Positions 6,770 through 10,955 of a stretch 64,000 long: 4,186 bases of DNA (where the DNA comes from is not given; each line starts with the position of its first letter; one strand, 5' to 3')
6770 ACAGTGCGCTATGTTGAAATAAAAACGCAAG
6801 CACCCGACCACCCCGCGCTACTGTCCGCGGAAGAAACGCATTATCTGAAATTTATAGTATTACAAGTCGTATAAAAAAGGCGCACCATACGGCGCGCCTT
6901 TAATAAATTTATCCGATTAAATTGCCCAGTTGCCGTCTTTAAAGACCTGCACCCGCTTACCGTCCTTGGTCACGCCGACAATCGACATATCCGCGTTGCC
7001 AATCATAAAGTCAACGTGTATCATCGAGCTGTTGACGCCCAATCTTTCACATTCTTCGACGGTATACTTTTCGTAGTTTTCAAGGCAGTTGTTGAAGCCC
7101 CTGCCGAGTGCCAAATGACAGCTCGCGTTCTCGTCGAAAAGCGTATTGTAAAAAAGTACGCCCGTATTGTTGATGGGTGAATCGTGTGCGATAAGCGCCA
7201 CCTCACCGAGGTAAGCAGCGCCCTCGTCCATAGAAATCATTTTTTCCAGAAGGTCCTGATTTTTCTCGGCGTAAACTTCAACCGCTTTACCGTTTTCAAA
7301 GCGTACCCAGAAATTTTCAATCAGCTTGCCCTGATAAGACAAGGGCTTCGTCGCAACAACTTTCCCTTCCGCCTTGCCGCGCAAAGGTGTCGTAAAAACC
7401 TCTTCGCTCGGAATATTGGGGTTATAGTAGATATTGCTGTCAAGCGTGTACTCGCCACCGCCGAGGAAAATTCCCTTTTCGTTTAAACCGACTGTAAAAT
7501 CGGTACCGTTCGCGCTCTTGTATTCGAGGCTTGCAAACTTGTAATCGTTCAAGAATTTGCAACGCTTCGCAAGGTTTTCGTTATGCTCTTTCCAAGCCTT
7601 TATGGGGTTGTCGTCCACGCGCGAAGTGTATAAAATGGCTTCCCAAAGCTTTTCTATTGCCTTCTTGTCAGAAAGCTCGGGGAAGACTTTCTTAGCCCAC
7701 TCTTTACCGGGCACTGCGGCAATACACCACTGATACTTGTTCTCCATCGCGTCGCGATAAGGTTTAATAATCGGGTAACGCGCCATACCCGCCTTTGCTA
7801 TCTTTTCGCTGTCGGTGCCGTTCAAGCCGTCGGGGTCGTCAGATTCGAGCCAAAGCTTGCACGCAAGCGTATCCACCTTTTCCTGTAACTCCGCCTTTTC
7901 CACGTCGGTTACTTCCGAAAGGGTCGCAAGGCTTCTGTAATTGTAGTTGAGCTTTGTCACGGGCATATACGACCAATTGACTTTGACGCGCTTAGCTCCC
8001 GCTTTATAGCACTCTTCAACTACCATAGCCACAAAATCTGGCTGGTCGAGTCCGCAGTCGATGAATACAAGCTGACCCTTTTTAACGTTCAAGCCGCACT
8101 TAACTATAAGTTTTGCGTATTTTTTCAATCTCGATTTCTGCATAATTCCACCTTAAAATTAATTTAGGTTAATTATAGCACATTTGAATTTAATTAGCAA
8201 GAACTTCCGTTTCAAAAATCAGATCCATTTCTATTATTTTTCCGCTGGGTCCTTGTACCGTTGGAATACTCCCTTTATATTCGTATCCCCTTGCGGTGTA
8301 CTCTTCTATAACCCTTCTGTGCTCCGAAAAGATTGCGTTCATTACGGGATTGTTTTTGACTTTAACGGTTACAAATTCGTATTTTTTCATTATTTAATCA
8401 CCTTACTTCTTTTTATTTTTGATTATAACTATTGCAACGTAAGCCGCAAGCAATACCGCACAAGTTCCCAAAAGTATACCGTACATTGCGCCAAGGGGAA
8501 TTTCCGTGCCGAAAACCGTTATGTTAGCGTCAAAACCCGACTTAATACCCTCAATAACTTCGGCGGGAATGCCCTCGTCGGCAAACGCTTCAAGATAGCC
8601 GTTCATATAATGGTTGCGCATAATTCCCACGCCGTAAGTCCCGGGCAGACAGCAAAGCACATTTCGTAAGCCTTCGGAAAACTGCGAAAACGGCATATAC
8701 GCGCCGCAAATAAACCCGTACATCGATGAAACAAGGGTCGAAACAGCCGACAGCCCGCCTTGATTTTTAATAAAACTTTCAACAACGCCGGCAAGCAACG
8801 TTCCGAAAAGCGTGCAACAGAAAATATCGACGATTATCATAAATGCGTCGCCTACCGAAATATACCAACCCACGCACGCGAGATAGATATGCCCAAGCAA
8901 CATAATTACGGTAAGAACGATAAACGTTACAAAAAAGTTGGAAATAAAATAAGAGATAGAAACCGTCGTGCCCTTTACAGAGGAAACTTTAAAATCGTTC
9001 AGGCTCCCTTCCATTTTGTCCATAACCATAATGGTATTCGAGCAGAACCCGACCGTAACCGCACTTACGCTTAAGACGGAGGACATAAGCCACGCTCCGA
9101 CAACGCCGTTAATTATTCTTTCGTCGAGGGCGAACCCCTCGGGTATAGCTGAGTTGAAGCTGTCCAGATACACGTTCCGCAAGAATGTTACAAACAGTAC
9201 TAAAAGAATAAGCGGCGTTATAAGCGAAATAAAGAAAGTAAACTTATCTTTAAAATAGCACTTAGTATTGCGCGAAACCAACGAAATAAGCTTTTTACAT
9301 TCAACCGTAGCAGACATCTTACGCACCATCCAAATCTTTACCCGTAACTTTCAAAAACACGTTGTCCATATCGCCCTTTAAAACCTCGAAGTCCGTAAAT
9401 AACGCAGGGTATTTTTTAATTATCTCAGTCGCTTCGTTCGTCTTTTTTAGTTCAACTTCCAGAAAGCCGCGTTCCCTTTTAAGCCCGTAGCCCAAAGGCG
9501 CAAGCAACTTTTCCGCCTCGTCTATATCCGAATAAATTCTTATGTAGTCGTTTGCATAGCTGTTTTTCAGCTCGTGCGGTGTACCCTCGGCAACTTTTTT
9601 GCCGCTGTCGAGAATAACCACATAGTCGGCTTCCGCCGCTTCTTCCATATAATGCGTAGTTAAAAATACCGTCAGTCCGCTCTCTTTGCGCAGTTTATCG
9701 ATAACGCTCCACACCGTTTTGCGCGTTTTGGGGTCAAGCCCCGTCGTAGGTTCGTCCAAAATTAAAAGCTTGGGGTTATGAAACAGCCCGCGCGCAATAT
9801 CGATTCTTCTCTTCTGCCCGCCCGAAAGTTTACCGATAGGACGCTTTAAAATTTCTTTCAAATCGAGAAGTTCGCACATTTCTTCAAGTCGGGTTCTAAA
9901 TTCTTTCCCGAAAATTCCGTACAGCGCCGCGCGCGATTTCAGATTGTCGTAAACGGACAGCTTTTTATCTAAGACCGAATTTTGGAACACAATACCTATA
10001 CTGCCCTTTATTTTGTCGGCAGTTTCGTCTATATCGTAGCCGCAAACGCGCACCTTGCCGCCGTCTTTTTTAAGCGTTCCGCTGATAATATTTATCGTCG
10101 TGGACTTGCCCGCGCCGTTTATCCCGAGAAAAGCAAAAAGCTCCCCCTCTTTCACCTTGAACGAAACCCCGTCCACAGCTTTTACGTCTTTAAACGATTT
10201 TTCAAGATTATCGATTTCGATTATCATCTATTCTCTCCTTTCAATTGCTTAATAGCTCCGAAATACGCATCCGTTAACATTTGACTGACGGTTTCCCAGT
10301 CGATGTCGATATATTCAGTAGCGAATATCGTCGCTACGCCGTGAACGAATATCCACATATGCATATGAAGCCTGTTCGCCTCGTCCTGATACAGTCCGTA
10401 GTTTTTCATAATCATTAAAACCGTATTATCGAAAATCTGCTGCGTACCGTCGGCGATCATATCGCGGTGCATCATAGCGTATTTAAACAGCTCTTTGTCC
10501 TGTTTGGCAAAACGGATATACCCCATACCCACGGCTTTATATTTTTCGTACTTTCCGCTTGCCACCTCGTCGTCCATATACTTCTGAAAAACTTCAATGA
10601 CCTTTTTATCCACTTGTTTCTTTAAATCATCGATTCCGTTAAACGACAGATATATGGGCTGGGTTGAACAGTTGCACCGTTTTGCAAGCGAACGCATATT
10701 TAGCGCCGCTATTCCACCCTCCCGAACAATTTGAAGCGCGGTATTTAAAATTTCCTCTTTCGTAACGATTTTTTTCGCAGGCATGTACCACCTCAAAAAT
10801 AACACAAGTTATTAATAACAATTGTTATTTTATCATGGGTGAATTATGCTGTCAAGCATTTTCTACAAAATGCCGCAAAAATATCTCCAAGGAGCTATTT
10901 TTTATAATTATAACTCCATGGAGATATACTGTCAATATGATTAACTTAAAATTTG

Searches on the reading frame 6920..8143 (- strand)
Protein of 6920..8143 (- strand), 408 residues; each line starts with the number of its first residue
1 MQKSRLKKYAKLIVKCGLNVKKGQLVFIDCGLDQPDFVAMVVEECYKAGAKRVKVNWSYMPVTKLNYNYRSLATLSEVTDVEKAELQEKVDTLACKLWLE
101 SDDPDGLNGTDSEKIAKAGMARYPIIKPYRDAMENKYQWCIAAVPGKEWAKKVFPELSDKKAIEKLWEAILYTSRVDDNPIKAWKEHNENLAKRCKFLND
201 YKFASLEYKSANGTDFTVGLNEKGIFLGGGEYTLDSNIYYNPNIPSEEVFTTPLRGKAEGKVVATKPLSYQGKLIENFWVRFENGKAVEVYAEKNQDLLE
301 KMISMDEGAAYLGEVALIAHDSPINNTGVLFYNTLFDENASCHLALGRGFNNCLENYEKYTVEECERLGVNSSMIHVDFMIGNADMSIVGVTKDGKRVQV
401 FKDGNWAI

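Call 19: search_protein_families(library=pfam, proteins=[window:6920-8143:-], max_evalue=0.001)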
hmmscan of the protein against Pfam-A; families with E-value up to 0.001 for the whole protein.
window:6920-8143:- (408 aa): 1 family
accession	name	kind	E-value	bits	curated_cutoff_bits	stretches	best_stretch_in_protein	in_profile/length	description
PF02073.20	Peptidase_M29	-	2e-160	534.5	27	1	3-406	2-406/406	Thermophilic metalloprotease (M29)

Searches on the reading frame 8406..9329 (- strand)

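Call 19: search_protein_families(library=pfam, proteins=[window:8406-9329:-], max_evalue=0.001)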
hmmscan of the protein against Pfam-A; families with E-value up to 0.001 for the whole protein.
window:8406-9329:- (308 aa): 2 families
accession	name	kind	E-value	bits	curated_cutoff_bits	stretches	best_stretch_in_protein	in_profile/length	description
PF01061.29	ABC2_membrane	-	3.6e-13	50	26.9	1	14-239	3-208/211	ABC-2 type transporter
PF12698.13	ABC2_membrane_3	-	6.3e-09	35.8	31.6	1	73-295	161-343/347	ABC-2 family transporter protein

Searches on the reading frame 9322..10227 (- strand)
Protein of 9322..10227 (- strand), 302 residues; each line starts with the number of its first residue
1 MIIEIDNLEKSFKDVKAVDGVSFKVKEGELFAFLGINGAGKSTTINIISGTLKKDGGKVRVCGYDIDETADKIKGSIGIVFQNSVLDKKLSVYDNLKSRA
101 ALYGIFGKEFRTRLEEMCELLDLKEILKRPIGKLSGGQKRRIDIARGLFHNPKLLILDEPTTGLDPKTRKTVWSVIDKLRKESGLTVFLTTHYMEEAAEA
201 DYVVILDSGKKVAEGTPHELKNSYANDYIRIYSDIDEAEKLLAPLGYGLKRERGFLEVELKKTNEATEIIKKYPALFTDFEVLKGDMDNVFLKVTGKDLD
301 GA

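Call 19: search_protein_families(library=pfam, proteins=[window:9322-10227:-], max_evalue=0.001)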
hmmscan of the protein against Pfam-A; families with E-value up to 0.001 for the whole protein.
window:9322-10227:- (302 aa): 4 families
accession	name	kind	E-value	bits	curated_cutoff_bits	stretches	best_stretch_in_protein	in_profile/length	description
PF00005.33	ABC_tran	-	3.4e-35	122.1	25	1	19-162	2-137/137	ABC transporter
PF13304.12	AAA_21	-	1.3e-09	39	27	1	128-192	232-298/304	AAA domain, putative AbiEii toxin, Type IV TA system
PF02463.25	SMC_N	-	8.9e-06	25.7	40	1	29-204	25-211/220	RecF/RecN/SMC N terminal domain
PF13732.12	DrrA1-3_C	-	0.00023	22.3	27.4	1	215-294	1-80/81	ATP-binding protein DrrA1-3-like, C-terminal domain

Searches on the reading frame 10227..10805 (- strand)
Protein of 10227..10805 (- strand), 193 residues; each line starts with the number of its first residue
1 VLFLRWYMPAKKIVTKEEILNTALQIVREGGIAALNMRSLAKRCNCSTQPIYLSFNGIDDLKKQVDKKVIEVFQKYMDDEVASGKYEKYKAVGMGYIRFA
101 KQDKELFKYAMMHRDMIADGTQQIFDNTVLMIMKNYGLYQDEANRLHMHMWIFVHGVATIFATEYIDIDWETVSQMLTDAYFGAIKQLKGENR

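Call 19: search_protein_families(library=pfam, proteins=[window:10227-10805:-], max_evalue=0.001)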
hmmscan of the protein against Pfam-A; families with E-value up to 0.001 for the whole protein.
window:10227-10805:- (193 aa): 2 families
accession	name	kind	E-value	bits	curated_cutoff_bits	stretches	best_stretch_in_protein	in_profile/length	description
PF00440.29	TetR_N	-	3.4e-05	24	24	1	19-61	1-43/47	Bacterial regulatory proteins, tetR family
PF13305.11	TetR_C_33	-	0.00056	20.9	26.8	1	90-166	2-86/103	Tetracyclin repressor-like, C-terminal domain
